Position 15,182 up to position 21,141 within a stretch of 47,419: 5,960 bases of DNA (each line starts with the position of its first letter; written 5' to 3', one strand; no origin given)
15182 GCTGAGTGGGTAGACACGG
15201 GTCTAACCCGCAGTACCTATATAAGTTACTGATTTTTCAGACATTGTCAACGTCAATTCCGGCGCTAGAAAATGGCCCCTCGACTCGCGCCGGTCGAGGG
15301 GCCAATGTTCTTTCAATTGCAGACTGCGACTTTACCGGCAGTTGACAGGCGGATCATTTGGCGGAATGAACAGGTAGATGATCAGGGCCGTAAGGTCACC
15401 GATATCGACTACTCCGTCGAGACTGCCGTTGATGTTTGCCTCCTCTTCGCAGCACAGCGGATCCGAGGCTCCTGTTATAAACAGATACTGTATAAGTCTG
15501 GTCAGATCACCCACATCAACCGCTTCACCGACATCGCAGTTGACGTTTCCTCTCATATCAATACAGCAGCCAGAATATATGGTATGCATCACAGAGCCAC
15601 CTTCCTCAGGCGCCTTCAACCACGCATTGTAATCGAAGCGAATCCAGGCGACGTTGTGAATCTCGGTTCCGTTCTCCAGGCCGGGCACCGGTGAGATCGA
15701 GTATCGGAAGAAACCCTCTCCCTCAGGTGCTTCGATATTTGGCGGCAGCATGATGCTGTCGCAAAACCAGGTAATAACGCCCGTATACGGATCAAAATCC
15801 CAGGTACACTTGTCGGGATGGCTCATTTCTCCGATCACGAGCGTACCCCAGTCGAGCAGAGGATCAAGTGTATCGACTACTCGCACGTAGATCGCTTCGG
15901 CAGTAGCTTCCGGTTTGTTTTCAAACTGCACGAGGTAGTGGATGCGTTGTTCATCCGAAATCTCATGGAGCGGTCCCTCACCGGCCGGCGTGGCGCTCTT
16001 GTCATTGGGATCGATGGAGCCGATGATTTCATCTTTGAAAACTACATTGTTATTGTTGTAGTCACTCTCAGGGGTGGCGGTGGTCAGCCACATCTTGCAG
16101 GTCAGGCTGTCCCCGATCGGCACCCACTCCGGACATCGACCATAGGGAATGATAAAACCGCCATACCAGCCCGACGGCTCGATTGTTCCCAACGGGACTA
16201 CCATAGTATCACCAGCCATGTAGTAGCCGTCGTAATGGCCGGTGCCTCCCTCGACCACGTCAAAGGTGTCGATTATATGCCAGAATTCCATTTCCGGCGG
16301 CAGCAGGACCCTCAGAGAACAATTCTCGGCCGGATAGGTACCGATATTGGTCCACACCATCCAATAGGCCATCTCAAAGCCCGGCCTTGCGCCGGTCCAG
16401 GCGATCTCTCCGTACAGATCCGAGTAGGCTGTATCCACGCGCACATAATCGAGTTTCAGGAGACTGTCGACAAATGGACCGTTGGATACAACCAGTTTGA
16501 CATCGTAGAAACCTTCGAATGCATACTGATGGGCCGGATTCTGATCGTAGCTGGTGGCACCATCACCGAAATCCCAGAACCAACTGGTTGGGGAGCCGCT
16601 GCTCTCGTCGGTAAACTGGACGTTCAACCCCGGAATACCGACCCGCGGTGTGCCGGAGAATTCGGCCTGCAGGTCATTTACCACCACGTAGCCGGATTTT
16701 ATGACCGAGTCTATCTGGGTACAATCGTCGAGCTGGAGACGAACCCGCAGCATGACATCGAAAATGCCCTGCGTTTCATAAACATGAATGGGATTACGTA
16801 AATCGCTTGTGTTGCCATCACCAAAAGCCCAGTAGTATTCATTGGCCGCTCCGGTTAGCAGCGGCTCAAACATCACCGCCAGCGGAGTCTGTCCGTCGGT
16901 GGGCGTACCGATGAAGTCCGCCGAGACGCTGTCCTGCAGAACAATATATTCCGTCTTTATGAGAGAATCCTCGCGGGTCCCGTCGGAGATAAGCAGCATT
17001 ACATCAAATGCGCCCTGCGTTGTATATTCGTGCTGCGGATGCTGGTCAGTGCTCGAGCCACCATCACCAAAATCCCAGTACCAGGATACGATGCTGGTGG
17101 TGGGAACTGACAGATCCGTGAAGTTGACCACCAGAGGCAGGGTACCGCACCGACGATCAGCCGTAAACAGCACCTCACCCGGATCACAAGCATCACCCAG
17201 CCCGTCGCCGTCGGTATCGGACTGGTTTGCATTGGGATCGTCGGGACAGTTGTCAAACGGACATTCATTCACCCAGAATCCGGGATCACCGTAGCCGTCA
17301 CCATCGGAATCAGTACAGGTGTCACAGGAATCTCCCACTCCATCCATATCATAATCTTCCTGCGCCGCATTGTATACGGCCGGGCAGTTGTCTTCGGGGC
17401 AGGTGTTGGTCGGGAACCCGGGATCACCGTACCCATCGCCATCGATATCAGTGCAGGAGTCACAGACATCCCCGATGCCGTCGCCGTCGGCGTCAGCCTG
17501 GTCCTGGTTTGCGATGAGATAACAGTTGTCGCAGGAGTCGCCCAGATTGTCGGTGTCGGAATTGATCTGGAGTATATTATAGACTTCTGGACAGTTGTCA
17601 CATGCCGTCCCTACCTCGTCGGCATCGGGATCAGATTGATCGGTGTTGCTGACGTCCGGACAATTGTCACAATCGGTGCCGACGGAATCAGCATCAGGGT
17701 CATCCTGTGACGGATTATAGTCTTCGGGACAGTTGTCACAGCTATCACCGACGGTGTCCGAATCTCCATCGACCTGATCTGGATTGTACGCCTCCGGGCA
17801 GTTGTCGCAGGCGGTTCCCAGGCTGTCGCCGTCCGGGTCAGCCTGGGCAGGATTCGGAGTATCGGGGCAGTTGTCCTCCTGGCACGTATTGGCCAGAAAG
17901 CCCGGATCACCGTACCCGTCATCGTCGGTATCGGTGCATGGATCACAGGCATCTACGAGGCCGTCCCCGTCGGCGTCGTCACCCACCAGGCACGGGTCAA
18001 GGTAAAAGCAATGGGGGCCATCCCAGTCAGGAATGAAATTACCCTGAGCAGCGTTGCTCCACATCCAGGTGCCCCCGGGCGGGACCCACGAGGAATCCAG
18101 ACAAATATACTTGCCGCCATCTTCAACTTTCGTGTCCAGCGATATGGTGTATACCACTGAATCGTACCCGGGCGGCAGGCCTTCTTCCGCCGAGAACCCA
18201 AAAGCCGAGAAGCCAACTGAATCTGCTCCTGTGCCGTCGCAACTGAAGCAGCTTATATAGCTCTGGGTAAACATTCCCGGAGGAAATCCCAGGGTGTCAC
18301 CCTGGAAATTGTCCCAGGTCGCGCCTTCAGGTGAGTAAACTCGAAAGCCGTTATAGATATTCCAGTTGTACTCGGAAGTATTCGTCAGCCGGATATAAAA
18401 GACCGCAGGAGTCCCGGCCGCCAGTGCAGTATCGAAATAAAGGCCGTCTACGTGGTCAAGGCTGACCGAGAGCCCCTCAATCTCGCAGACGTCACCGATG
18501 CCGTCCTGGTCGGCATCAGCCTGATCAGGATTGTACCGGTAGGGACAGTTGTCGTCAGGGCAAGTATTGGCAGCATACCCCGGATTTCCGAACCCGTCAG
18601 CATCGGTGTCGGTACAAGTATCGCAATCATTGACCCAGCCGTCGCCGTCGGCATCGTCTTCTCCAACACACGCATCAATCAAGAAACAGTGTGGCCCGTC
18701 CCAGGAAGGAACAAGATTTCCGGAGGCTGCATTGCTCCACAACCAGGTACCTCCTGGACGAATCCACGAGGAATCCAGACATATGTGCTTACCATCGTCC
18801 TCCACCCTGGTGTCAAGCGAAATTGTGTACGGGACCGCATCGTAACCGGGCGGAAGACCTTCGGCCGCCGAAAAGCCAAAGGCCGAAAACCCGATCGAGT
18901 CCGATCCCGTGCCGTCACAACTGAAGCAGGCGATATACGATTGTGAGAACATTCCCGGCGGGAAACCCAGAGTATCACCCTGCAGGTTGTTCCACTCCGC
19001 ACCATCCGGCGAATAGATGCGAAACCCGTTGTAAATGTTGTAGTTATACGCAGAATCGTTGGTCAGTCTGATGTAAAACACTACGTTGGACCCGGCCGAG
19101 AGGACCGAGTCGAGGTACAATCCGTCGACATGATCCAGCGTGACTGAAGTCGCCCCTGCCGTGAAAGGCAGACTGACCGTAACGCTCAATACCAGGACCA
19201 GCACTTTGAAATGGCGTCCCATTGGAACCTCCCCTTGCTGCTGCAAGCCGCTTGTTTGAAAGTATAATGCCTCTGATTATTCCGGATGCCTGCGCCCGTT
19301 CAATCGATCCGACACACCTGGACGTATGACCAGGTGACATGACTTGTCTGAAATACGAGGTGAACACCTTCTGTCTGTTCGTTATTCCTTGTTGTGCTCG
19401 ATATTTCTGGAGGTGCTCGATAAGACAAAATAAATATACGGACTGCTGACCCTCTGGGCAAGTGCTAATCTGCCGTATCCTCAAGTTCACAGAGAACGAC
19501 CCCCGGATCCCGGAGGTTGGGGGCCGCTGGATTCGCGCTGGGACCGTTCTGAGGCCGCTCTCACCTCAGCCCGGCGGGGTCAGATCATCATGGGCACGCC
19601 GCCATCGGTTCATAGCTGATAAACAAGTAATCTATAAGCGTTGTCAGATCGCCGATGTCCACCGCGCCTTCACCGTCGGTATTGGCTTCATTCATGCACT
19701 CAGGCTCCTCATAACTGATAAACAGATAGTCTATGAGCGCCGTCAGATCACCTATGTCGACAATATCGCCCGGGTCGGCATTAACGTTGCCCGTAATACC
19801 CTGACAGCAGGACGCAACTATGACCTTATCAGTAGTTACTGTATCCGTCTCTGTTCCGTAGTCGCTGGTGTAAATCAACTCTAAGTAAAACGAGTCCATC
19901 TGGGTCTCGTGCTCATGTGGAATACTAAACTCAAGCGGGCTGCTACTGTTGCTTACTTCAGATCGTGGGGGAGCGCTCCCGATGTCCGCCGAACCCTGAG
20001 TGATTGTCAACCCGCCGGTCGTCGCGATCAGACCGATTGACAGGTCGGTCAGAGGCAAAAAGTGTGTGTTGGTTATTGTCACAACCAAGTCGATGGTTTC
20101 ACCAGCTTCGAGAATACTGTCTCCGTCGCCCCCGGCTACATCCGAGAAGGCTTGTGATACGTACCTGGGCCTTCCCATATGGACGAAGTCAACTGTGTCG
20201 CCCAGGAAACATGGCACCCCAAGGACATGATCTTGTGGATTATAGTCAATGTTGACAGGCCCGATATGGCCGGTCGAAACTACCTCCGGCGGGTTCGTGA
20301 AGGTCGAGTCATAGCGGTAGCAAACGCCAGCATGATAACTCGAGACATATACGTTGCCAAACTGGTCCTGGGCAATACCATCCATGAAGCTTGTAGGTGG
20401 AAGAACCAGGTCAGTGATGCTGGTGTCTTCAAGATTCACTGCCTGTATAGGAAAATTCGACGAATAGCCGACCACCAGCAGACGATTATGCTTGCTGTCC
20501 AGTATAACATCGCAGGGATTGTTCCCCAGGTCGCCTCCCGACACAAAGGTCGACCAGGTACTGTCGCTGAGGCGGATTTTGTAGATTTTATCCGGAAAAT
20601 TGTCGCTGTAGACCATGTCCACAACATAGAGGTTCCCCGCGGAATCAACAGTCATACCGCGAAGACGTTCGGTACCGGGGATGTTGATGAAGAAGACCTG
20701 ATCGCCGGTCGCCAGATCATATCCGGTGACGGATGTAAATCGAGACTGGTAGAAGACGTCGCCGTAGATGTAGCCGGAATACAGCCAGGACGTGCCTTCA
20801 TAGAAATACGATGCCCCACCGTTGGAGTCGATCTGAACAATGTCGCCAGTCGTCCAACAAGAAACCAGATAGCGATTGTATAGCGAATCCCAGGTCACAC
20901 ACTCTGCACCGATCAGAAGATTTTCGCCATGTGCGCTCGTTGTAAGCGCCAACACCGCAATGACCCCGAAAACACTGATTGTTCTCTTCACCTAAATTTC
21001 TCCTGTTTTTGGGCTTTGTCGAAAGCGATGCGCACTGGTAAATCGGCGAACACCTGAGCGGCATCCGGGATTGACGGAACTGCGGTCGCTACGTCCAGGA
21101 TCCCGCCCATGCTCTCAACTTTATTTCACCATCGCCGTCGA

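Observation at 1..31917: A ~32-kb island of co-oriented giant secreted proteins, five of them peptidases of four families, nine sharing one dockerin-like module: candidate cellulosome-like protease assembly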

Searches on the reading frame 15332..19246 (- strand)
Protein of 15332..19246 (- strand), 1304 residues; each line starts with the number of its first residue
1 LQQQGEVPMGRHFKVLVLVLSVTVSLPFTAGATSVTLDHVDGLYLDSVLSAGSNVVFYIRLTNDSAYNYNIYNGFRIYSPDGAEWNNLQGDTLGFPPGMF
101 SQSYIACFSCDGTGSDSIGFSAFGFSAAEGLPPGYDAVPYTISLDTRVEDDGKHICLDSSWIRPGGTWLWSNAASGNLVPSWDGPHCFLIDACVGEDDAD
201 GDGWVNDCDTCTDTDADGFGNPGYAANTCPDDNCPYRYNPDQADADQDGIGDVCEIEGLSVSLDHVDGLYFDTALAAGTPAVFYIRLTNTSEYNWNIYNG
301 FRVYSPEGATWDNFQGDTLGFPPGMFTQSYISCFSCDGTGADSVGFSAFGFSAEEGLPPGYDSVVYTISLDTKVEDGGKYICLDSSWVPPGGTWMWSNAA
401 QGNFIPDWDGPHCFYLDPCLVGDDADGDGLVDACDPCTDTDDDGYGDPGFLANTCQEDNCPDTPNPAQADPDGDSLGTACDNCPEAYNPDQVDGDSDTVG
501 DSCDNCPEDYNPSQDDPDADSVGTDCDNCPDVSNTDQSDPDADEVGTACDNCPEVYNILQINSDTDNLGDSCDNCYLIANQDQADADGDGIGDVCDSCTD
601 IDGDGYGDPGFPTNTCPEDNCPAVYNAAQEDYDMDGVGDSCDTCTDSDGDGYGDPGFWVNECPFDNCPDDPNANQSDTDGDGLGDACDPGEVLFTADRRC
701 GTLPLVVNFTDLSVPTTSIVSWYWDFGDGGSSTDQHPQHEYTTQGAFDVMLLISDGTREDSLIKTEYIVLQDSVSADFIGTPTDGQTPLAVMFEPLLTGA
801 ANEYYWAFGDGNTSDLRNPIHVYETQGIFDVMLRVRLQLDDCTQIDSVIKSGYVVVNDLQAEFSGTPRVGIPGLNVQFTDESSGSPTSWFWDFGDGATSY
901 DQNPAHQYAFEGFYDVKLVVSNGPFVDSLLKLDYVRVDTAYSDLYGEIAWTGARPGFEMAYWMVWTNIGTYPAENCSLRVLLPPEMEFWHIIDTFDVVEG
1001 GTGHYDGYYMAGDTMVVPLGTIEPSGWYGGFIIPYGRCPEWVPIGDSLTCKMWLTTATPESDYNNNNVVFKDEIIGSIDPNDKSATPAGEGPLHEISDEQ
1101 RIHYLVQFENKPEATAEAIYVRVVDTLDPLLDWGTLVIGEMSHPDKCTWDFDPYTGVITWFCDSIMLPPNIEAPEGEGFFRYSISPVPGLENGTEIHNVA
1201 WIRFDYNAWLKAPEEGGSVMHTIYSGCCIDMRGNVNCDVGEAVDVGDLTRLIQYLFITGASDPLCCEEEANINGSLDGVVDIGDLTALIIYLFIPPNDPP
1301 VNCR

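Call 5: search_protein_families(library=pfam, proteins=[window:15332-19246:-], max_evalue=0.01)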
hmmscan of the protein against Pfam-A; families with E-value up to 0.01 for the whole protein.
window:15332-19246:- (1304 aa): 4 families
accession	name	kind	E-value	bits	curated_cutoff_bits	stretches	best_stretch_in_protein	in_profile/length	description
PF18911.6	PKD_4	-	1.4e-38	131.3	27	3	874-923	22-71/85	PKD domain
PF00801.26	PKD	-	4.6e-27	94.3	23.5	3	861-922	2-67/80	PKD domain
PF24595.1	DUF7619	-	5.6e-24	85.1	27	1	1079-1209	1-124/133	Domain of unknown function (DUF7619)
PF02412.23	TSP_3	-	1.9e-05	24.7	25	0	243-255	1-13/36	Thrombospondin type 3 repeat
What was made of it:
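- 15332..19246 (-): 1304-aa non-catalytic adaptor or scaffoldin candidate. It has two cohesin-like X domains (nt 18677-19147 and 17999-18469), TSP3 repeats, three PKD domains, DUF7619 and a C-terminal module (nt 15335-15583). Pfam: call 5.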

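Call 78: search_protein_families(library=ncbifam, proteins=[window:15332-19246:-], max_evalue=0.01)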
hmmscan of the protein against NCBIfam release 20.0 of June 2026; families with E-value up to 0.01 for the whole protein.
window:15332-19246:- (1304 aa): 3 families
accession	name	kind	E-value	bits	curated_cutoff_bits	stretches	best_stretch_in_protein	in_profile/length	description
NF047638.1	throspo3_MtsC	equivalog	3.1e-43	148.3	350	6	549-654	76-169/428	cell-cell cohesion MYXO-CTERM protein MtsC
NF045500.1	Omp28_seleno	equivalog_domain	1.7e-26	93.5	200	7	481-508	285-312/377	Omp28-related selenoprotein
TIGR00864.1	PCC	subfamily_domain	2.5e-07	27.5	1861.4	1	707-922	1074-1291/2700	polycystin cation channel protein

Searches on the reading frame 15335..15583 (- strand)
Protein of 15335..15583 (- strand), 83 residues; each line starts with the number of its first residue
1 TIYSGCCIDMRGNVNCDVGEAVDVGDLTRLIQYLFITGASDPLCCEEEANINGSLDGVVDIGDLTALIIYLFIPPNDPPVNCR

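Call 9: search_protein_families(library=pfam, proteins=[window:15335-15583:-], max_evalue=10)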
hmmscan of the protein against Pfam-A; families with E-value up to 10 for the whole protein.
seq(83 aa): 1 family
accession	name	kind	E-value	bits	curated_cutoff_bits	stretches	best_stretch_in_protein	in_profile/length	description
PF00404.24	Dockerin_1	-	0.0015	19.1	22.9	2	56-72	7-23/57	Dockerin type I domain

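Call 10: search_protein_families(library=ncbifam, proteins=[window:15335-15583:-], max_evalue=10)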
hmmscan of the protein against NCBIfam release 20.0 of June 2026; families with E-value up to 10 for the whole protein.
seq(83 aa): 0 families

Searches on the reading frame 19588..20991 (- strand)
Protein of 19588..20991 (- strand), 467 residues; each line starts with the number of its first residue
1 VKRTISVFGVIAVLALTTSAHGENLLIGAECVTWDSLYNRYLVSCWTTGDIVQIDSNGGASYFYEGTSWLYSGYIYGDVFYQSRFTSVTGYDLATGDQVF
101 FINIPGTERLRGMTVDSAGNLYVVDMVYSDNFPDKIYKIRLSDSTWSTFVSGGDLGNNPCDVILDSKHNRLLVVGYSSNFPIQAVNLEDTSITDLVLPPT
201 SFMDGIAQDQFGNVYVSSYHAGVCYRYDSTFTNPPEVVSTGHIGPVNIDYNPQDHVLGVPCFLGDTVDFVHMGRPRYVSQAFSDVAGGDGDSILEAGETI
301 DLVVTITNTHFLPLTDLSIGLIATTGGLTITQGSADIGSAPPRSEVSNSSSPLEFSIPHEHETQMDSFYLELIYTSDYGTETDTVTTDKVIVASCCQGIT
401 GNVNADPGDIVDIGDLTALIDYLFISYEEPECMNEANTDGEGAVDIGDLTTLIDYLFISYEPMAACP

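Call 5: search_protein_families(library=pfam, proteins=[window:19588-20991:-], max_evalue=0.01)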
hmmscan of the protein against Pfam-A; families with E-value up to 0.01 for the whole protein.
window:19588-20991:- (467 aa): 1 family
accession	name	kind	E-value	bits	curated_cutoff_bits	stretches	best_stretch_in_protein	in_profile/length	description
PF06739.17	SBBP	-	3.7e-06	27.2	20.5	0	111-124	16-29/38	Beta-propeller repeat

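Call 78: search_protein_families(library=ncbifam, proteins=[window:19588-20991:-], max_evalue=0.01)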
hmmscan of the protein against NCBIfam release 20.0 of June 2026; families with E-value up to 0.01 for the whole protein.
window:19588-20991:- (467 aa): 1 family
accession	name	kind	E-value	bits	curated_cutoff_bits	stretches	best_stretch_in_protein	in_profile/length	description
NF045500.1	Omp28_seleno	equivalog_domain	0.0047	16.3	200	1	399-456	316-375/377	Omp28-related selenoprotein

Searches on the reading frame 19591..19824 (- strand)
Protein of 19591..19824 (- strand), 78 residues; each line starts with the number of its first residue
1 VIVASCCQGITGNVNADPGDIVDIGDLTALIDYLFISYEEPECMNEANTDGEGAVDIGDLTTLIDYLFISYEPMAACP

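Call 9: search_protein_families(library=pfam, proteins=[window:19591-19824:-], max_evalue=10)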
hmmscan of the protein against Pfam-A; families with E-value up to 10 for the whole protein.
seq(78 aa): 1 family
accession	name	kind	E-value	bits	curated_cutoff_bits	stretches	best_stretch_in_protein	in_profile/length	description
PF00404.24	Dockerin_1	-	0.019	15.6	22.9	1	21-67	9-56/57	Dockerin type I domain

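Call 10: search_protein_families(library=ncbifam, proteins=[window:19591-19824:-], max_evalue=10)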
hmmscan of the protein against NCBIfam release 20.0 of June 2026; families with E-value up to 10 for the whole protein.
seq(78 aa): 2 families
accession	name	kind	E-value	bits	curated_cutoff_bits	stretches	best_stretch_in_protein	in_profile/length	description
NF045500.1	Omp28_seleno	equivalog_domain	0.00012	21.5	200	1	10-67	316-375/377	Omp28-related selenoprotein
NF033525.2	lasso_albusnod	subfamily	0.0026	18.1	30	2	15-30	12-27/44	albusnodin family lasso peptide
